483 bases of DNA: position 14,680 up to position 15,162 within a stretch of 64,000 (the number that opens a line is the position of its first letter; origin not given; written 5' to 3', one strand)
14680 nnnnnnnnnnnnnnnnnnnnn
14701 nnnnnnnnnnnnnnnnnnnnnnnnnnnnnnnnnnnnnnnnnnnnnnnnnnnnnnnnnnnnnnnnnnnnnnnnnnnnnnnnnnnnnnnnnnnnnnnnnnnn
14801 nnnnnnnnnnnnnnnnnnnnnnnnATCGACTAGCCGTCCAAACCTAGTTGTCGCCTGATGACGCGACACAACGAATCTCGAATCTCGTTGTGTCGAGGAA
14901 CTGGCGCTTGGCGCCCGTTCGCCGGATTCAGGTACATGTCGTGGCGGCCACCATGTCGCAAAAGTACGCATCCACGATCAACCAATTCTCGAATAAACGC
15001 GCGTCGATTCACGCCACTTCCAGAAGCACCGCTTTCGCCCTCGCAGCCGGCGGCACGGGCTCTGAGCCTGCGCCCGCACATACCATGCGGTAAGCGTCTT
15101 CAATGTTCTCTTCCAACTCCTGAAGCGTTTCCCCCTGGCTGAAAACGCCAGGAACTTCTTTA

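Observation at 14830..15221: hicB-hicA toxin-antitoxin module inserted inside the ATP synthase operon between atpG and atpD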

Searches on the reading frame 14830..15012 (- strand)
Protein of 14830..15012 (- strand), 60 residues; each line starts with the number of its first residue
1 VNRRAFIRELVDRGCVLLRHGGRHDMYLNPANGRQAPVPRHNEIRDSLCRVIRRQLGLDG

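Call 3: search_protein_families(library=pfam, proteins=[window:14830-15012:-], max_evalue=0.1)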
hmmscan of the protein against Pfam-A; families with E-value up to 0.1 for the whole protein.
window:14830-15012:- (60 aa): 1 family
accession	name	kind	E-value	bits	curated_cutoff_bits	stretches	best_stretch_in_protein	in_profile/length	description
PF07927.17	HicA_toxin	-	2.2e-08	34.5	27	1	4-58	2-58/58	HicA toxin of bacterial toxin-antitoxin,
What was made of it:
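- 14830..15012 (-): hicA: 60-aa HicA-type mRNA interferase toxin. Its GTG start overlaps the hicB stop (GTGA). PF07927 scores 34.5 bits, E 2e-8, full length (call 3).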

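Call 4: search_protein_families(library=ncbifam, proteins=[window:14830-15012:-], max_evalue=0.1)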
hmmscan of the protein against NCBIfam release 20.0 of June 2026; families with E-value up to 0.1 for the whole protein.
window:14830-15012:- (60 aa): 0 families
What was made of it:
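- There is no NCBIfam hit for either ORF (call 4).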

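Call 16: find_homologous_proteins(query=window:14830-15012:-, max_evalue=0.001)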
Query window:14830-15012:- (60 aa): 132 proteins with E <= 0.001 among 132 candidates; the best 120 are listed.
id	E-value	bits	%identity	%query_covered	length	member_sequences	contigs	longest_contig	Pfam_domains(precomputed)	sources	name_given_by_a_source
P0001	1.6e-26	108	83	97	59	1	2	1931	PF07927.18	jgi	jgi:hypothetical protein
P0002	8.1e-26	106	79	97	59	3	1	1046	PF07927.18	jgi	-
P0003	1.1e-25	106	79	97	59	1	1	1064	PF07927.18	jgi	jgi:mRNA interferase HicA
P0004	7.2e-25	103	78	97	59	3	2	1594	PF07927.18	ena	-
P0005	8.1e-25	103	75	98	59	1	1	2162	PF07927.18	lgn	-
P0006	1.9e-24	102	81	98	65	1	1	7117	PF07927.18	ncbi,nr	ncbi:MAG: type II toxin-antitoxin system HicA family toxin [Thermoanaerobaculia bacterium]|nr:type I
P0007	3.0e-24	101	76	98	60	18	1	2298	PF07927.18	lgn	-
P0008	4.5e-24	101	74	97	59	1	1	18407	PF07927.18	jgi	jgi:hypothetical protein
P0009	5.2e-24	101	73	98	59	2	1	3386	PF07927.18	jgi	-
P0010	7.1e-24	100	76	97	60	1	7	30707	PF07927.18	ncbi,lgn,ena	-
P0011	9.6e-24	100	76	97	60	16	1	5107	PF07927.18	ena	-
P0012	9.9e-24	100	78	97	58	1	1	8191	PF07927.18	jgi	jgi:hypothetical protein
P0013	1.2e-23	99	76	97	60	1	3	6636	PF07927.18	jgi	jgi:hypothetical protein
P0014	1.3e-23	99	75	98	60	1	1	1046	PF07927.18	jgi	jgi:predicted RNA binding protein YcfA (HicA-like mRNA interferase family)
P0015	1.4e-23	99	74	97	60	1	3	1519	PF07927.18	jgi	jgi:predicted RNA binding protein YcfA (HicA-like mRNA interferase family)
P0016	1.5e-23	99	76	98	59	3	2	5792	PF07927.18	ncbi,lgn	-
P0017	2.0e-23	99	73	98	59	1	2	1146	PF07927.18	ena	-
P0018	2.1e-23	99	75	98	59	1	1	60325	PF07927.18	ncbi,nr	ncbi:MAG: type II toxin-antitoxin system HicA family toxin [Elusimicrobia bacterium]|nr:type II toxi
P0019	2.2e-23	99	76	98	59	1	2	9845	PF07927.18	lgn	-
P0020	2.8e-23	98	73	98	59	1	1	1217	PF07927.18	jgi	jgi:hypothetical protein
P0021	3.1e-23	98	74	97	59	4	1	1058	PF07927.18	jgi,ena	-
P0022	3.1e-23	98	78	97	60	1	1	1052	PF07927.18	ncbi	-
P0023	4.1e-23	98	73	98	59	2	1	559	PF07927.18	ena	-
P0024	4.3e-23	98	76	97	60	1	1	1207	PF07927.18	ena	-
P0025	4.5e-23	98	79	97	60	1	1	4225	PF07927.18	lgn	-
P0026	4.5e-23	98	74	97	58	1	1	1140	PF07927.18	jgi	jgi:hypothetical protein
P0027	8.9e-23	97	74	97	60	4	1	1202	PF07927.18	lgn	-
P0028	8.9e-23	97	76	98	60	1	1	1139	PF07927.18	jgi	-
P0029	9.2e-23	97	76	97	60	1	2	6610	PF07927.18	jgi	jgi:mRNA interferase HicA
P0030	9.9e-23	97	73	98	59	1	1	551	PF07927.18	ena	-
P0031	1.2e-22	96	72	97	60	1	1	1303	PF07927.18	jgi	jgi:predicted RNA binding protein YcfA (HicA-like mRNA interferase family)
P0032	1.5e-22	96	79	97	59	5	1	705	PF07927.18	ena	-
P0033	1.6e-22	96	74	97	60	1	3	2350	PF07927.18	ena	-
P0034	1.9e-22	96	72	97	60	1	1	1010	PF07927.18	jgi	-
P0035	2.5e-22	95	76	97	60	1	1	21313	PF07927.18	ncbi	-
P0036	2.8e-22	95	73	100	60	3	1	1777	PF07927.18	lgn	-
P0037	3.2e-22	95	72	97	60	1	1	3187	PF07927.18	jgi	-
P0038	3.2e-22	95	76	98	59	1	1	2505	PF07927.18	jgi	jgi:hypothetical protein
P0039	3.5e-22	95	71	98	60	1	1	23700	PF07927.18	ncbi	ncbi:MAG: type II toxin-antitoxin system HicA family toxin [Thermoanaerobaculia bacterium]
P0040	3.5e-22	95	69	97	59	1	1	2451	PF07927.18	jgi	-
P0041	3.7e-22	95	72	97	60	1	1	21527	PF07927.18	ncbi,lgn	-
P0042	3.9e-22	95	73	98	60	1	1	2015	PF07927.18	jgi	jgi:predicted RNA binding protein YcfA (HicA-like mRNA interferase family)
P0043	3.9e-22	95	73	100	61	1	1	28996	PF07927.18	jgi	jgi:mRNA interferase HicA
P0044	4.0e-22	95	70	100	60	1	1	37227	PF07927.18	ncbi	ncbi:MAG: type II toxin-antitoxin system HicA family toxin [Nitrospirota bacterium]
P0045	4.5e-22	95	69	98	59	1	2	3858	PF07927.18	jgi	jgi:predicted RNA binding protein YcfA (HicA-like mRNA interferase family)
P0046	6.4e-22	94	70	100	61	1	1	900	PF07927.18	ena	-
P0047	6.8e-22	94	72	97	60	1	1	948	PF07927.18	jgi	jgi:predicted RNA binding protein YcfA (HicA-like mRNA interferase family)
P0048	7.0e-22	94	69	97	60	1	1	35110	PF07927.18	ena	-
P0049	7.0e-22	94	69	97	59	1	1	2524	PF07927.18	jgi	-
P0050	7.3e-22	94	71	97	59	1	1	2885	PF07927.18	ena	-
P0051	8.6e-22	94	74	97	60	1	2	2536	PF07927.18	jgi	-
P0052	9.0e-22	94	74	97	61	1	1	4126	PF07927.18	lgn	-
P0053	9.7e-22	93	73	100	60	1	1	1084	PF07927.18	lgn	-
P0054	9.8e-22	93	70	100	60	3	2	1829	PF07927.18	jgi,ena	-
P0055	1.3e-21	93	72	97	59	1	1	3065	PF07927.18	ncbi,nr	ncbi:MAG: type II toxin-antitoxin system HicA family toxin [Pirellulales bacterium]|nr:type II toxin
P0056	1.4e-21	93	71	97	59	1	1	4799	PF07927.18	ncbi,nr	ncbi:MAG: type II toxin-antitoxin system HicA family toxin [Euryarchaeota archaeon]|nr:type II toxin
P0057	1.9e-21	93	76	97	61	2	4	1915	PF07927.18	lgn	-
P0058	2.1e-21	92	72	97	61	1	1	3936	PF07927.18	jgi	jgi:hypothetical protein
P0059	2.2e-21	92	73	98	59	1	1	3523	PF07927.18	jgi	jgi:mRNA interferase HicA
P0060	2.2e-21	92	69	97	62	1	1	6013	PF07927.18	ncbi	ncbi:MAG: type II toxin-antitoxin system HicA family toxin [bacterium]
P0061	2.2e-21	92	73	100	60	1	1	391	PF07927.18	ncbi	-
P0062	2.6e-21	92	72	97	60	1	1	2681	PF07927.18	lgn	-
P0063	2.7e-21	92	69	97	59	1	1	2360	PF07927.18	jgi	-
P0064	3.2e-21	92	69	98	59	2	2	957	PF07927.18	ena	-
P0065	3.5e-21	92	69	98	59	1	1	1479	PF07927.18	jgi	jgi:predicted RNA binding protein YcfA (HicA-like mRNA interferase family)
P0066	3.5e-21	92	73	98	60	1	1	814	PF07927.18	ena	-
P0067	4.0e-21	92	68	98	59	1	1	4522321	PF07927.18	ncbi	ncbi:MAG: type II toxin-antitoxin system HicA family toxin [Thermoanaerobaculia bacterium]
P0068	4.0e-21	92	71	98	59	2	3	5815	PF07927.18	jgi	jgi:mRNA interferase HicA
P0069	5.0e-21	91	69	97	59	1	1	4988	PF07927.18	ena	-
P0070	5.2e-21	91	72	100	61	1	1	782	PF07927.18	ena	-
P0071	6.4e-21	91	72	97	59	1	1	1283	PF07927.18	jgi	jgi:mRNA interferase HicA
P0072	6.9e-21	91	74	97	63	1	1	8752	PF07927.18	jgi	jgi:hypothetical protein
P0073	8.4e-21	91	72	97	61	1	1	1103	PF07927.18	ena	-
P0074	9.8e-21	90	72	97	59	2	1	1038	PF07927.18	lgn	-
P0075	1.2e-20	90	72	97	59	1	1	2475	PF07927.18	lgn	-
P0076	1.3e-20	90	71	98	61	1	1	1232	PF07927.18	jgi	jgi:predicted RNA binding protein YcfA (HicA-like mRNA interferase family)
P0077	1.3e-20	90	71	98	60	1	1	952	PF07927.18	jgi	jgi:predicted RNA binding protein YcfA (HicA-like mRNA interferase family)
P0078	1.5e-20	90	70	95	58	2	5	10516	PF07927.18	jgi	jgi:hypothetical protein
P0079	1.6e-20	90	71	92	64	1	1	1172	PF07927.18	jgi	-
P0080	1.6e-20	90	67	97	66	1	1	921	PF07927.18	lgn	-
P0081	1.8e-20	89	67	100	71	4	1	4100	PF07927.18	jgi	jgi:hypothetical protein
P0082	1.8e-20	89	67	97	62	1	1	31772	PF07927.18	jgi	jgi:mRNA interferase HicA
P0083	2.0e-20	89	70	100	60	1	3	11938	PF07927.18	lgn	-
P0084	2.0e-20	89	67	97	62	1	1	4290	PF07927.18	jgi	jgi:mRNA interferase HicA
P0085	2.7e-20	89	71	97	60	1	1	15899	PF07927.18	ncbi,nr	ncbi:MAG TPA: addiction module toxin, HicA family [Planctomycetales bacterium]|nr:addiction module t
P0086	2.7e-20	89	66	97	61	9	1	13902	PF07927.18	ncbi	ncbi:MAG: type II toxin-antitoxin system HicA family toxin [Syntrophobacteraceae bacterium]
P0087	3.2e-20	89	75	100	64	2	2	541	PF07927.18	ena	-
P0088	4.1e-20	88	71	97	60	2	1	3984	PF07927.18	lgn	-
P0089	5.1e-20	88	69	97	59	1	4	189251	PF07927.18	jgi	jgi:predicted RNA binding protein YcfA (HicA-like mRNA interferase family)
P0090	5.2e-20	88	69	97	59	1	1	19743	PF07927.18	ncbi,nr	ncbi:MAG: type II toxin-antitoxin system HicA family toxin [Euryarchaeota archaeon]|nr:type II toxin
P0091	5.7e-20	88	69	98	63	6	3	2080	PF07927.18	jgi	jgi:mRNA interferase HicA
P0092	6.1e-20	88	68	98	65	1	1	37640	PF07927.18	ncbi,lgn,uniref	ncbi:type II toxin-antitoxin system HicA family toxin [Paludisphaera sp.]|uniref:type II toxin-antit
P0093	6.4e-20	88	74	97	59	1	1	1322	PF07927.18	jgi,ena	-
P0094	6.5e-20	88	68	100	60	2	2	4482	PF07927.18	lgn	-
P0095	6.8e-20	88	70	100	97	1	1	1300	PF07927.18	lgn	-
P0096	6.9e-20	88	78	90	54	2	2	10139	PF07927.18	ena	-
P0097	7.8e-20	87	69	97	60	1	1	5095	PF07927.18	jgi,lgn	jgi:predicted RNA binding protein YcfA (HicA-like mRNA interferase family)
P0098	8.7e-20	87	69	98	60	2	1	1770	PF07927.18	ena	-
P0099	9.7e-20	87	77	87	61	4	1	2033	PF07927.18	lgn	-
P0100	1.1e-19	87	71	97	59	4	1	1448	PF07927.18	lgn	-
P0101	1.2e-19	87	69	97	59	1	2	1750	PF07927.18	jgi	jgi:mRNA interferase HicA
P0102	1.4e-19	87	66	97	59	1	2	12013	PF07927.18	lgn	-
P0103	1.7e-19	86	68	98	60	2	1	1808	PF07927.18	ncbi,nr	ncbi:MAG TPA: type II toxin-antitoxin system HicA family toxin [Planctomycetia bacterium]|nr:type II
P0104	2.0e-19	86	68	100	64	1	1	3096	PF07927.18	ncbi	-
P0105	2.0e-19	86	67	97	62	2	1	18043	PF07927.18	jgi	jgi:mRNA interferase HicA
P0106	2.0e-19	86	68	98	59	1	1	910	PF07927.18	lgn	-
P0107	2.0e-19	86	67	97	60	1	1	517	PF07927.18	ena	-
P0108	2.1e-19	86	69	97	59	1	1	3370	PF07927.18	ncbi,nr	ncbi:MAG: type II toxin-antitoxin system HicA family toxin [Euryarchaeota archaeon]|nr:type II toxin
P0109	2.3e-19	86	66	98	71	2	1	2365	PF07927.18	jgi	jgi:hypothetical protein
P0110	2.3e-19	86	70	95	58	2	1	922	PF07927.18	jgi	jgi:predicted RNA binding protein YcfA (HicA-like mRNA interferase family)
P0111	2.5e-19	86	67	97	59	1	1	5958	PF07927.18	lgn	-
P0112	3.2e-19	86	71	97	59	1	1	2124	PF07927.18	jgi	jgi:mRNA interferase HicA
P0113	4.5e-19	85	63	98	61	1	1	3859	PF07927.18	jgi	-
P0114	9.5e-19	84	67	100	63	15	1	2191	PF07927.18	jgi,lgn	jgi:predicted RNA binding protein YcfA (HicA-like mRNA interferase family)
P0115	1.1e-18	84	67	97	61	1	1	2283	PF07927.18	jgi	jgi:predicted RNA binding protein YcfA (HicA-like mRNA interferase family)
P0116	1.5e-18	83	80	75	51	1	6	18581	PF07927.18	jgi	jgi:hypothetical protein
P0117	1.8e-18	83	64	98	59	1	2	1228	PF07927.18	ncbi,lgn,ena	-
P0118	2.3e-18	83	69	97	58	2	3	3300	PF07927.18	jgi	jgi:mRNA interferase HicA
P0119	3.0e-18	83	64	97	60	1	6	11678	PF07927.18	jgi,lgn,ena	jgi:mRNA interferase HicA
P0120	3.8e-18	82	66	98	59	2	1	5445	PF07927.18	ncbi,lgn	-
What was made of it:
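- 14830..15012 (-): Homologues are 58-61 aa (call 16).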

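Call 24: find_encoding_contigs(protein=P0001, flank=3000, max_places=4)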
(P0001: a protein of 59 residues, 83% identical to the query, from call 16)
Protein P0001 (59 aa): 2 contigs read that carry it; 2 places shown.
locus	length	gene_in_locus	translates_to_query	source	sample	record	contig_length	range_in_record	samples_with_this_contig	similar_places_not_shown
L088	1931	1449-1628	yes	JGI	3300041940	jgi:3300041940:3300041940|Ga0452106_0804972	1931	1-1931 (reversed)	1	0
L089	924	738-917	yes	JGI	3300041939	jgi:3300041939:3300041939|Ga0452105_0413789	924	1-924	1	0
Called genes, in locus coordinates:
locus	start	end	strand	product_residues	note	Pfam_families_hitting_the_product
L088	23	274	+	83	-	PF00306:ATP-synt_ab_C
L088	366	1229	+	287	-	PF00231:ATP-synt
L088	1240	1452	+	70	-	-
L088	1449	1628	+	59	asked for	PF07927:HicA_toxin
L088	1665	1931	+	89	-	?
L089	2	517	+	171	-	?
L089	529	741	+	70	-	-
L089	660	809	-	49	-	-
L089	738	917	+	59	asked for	PF07927:HicA_toxin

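Call 25: find_encoding_contigs(protein=P0006, flank=4000, max_places=3)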
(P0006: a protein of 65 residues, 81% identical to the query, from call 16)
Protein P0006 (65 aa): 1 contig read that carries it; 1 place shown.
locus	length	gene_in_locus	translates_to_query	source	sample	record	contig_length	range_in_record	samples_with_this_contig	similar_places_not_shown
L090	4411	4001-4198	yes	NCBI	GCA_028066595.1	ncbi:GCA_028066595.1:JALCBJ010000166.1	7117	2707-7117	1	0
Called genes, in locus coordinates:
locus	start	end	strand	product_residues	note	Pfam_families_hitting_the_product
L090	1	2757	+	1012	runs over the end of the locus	PF01807:Zn_ribbon_DnaG, PF08275:DNAG_N, PF01751:Toprim (weak), PF13155:Toprim_2, PF13362:Toprim_3, PF13662:Toprim_4, PF27228:MTBMA_p00010_2nd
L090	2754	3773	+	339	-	PF02899:Phage_int_SAM_1 (weak), PF13495:Phage_int_SAM_4, PF00589:Phage_integrase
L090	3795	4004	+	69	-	PF21748:UPF0150 (weak)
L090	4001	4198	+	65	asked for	PF07927:HicA_toxin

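Call 28: find_related_loci(query=window:14830-15012:-, collection=metagenome_contigs, flank=3000)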
Query window:14830-15012:- (60 aa) in metagenome_contigs; peptide patterns used: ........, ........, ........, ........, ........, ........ (x = any residue, [..] = any of these).
600 stretches matched a pattern (row limit reached: there are more); 23 encode a relative of the query (tblastn E <= 1e-3); 23 distinct loci.
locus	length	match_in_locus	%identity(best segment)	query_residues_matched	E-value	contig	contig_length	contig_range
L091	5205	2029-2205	75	1-59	4e-28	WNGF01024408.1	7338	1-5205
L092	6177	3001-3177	75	1-59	4e-28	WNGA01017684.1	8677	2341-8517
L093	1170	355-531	73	1-59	6e-28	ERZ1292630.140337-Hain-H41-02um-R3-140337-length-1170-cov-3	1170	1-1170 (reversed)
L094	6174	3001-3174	76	1-58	4e-26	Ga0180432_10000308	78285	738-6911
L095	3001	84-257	71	1-58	8e-26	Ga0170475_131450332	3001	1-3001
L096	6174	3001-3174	72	1-58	1e-25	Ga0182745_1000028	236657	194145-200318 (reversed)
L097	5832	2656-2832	71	1-59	4e-25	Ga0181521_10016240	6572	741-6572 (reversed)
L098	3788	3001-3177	68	1-59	6e-25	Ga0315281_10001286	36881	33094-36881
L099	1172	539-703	71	4-58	7e-25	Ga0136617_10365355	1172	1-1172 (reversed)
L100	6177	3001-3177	66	1-59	9e-25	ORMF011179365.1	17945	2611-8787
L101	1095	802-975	67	1-58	4e-25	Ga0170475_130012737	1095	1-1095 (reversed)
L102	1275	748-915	75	1-56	6e-25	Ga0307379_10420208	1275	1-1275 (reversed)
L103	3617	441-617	68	1-59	2e-24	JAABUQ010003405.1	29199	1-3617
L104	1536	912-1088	68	1-59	3e-24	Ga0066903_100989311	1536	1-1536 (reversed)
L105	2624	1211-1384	74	1-58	4e-23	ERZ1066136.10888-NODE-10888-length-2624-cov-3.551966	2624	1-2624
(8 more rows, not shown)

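Call 48: search_solved_structures(query=window:14830-15012:-, max_evalue=1, show_alignments=3)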
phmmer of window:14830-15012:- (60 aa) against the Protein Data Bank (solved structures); distinct sequences matched with E-value up to 1: 2.
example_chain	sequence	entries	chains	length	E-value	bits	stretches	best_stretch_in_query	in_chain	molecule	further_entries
6hpb_A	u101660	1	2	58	0.13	16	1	6-58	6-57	mRNA interferase toxin HicA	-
1iyz_A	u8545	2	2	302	0.99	13.2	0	11-48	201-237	QUINONE OXIDOREDUCTASE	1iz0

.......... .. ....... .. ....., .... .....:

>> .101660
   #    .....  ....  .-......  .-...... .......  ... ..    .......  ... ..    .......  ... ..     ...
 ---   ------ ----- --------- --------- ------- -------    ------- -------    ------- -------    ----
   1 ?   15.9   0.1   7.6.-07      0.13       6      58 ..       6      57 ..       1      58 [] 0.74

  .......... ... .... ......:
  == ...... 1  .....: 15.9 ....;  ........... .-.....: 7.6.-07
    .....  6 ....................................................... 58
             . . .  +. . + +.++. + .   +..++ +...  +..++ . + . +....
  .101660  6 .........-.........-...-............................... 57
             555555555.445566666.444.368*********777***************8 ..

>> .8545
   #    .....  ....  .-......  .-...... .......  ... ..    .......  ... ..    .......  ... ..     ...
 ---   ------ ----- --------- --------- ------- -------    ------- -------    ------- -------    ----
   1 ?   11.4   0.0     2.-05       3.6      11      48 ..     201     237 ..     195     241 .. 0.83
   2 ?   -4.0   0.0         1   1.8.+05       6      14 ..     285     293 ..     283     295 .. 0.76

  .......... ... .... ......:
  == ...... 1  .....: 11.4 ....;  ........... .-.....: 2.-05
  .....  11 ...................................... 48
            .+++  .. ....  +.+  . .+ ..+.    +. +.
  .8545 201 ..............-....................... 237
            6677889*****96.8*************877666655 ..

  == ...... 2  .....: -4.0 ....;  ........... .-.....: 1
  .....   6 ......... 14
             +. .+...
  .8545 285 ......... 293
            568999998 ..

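Call 53: search_solved_structures(query=A2, max_evalue=0.01, show_alignments=2)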
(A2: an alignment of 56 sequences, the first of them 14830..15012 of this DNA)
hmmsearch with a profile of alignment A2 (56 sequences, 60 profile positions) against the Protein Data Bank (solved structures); distinct sequences matched with E-value up to 0.01: 1.
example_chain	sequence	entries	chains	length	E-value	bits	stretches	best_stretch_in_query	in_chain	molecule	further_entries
6hpb_A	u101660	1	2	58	0.0012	21.7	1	1-59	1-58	mRNA interferase toxin HicA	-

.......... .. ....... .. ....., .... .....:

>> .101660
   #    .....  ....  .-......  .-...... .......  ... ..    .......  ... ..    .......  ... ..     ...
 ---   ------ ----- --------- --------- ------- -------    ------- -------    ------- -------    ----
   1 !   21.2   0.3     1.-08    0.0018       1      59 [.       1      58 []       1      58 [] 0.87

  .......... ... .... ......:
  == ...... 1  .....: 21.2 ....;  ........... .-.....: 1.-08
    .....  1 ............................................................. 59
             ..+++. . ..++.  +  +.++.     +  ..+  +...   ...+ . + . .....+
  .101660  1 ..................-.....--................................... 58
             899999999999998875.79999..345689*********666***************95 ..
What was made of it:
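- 14830..15012 (-): A profile aligns end to end with E. coli HicA 6hpb (call 53).
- On HicA toxin family (Pfam PF07927): The motif aligns with GSNH of E. coli HicA (call 53).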

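Call 62: predict_structure(alignment_id=A2)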
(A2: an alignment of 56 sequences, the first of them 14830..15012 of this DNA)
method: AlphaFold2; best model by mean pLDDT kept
length: 60 residues; sequences in the alignment: 56
mean_pLDDT: 95.4   pTM: 0.79
mean pLDDT of the five models: 95.4, 95.4, 94.7, 93.8, 93.6
residues with pLDDT >= 90: 57; 70-90: 2; 50-70: 1; < 50: 0
segments of 3 or more residues with pLDDT < 50: none
pLDDT, mean of each block of 10 residues (from residue 1): 95 97 96 97 93 93
secondary structure, 60 per line:
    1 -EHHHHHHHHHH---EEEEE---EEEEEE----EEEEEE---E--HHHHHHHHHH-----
elements in order: H3-12 E16-20 E24-29 E34-39 H46-55
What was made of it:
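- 14830..15012 (-): The AF2 model has pLDDT 95 and runs alpha-beta-beta-beta-alpha (call 62).
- On HicA toxin family (Pfam PF07927): AF2 pLDDT 95.4, with elements H3-12, E16-20, E24-29, E34-39 and H46-55 (call 62).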
